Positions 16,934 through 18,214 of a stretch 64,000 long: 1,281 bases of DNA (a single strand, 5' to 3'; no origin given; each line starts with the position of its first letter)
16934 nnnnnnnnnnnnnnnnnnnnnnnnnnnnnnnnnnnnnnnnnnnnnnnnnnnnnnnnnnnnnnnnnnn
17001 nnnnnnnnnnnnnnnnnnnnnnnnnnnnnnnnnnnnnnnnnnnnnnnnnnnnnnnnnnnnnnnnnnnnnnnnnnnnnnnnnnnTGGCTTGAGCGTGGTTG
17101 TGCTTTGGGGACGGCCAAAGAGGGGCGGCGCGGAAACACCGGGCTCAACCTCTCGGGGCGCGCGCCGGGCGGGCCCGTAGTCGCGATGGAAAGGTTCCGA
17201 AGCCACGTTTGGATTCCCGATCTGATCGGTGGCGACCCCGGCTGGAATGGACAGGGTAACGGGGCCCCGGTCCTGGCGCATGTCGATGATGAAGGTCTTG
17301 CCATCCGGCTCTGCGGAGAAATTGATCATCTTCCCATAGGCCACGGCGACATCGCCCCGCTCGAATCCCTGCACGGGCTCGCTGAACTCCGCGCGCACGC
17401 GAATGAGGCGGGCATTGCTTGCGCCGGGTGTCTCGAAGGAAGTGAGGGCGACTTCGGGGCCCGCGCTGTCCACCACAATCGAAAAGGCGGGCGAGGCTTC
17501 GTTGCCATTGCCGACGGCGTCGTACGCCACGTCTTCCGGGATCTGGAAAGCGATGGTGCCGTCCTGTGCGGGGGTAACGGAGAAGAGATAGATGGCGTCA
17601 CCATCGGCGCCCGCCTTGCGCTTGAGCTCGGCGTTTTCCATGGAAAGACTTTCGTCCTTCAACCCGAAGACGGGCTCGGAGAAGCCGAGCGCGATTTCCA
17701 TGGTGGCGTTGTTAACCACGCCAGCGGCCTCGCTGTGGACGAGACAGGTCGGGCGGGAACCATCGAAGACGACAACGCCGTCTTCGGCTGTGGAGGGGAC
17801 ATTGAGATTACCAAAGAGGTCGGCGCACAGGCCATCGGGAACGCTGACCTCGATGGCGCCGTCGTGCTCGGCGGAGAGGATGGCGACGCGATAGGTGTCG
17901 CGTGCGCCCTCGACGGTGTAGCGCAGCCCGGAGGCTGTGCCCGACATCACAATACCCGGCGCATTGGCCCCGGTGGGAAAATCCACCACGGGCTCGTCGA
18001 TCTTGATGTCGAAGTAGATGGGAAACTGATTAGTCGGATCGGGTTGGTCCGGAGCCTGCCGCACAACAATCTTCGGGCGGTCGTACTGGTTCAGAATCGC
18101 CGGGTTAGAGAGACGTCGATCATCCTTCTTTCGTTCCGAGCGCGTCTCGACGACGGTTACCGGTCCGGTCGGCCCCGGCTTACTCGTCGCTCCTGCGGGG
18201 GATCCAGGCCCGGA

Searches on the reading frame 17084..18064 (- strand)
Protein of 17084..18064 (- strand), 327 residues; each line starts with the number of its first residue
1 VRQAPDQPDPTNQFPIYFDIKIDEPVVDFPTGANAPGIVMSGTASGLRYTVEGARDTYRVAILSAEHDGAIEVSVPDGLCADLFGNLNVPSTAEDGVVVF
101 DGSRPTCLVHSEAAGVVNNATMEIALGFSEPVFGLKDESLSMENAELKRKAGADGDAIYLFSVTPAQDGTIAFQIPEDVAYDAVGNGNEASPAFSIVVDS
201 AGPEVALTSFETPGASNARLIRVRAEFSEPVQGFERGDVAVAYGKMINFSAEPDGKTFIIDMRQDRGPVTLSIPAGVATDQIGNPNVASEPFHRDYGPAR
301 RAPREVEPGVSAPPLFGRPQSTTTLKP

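Call 5: search_protein_families(library=pfam, proteins=[window:17084-18064:-], max_evalue=0.01)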
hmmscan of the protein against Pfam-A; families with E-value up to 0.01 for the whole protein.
window:17084-18064:- (327 aa): 1 family
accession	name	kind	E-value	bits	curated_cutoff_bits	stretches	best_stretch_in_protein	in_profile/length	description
PF19078.6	Big_12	-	5.1e-18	65.6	27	2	101-191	1-95/102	Bacterial Ig-like domain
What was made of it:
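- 17081..18064 (-): Big_12 Ig-like protein downstream of tssM. call 5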

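Call 6: search_protein_families(library=ncbifam, proteins=[window:17084-18064:-], max_evalue=0.01)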
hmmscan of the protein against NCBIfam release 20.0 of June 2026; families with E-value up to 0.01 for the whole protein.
window:17084-18064:- (327 aa): 0 families
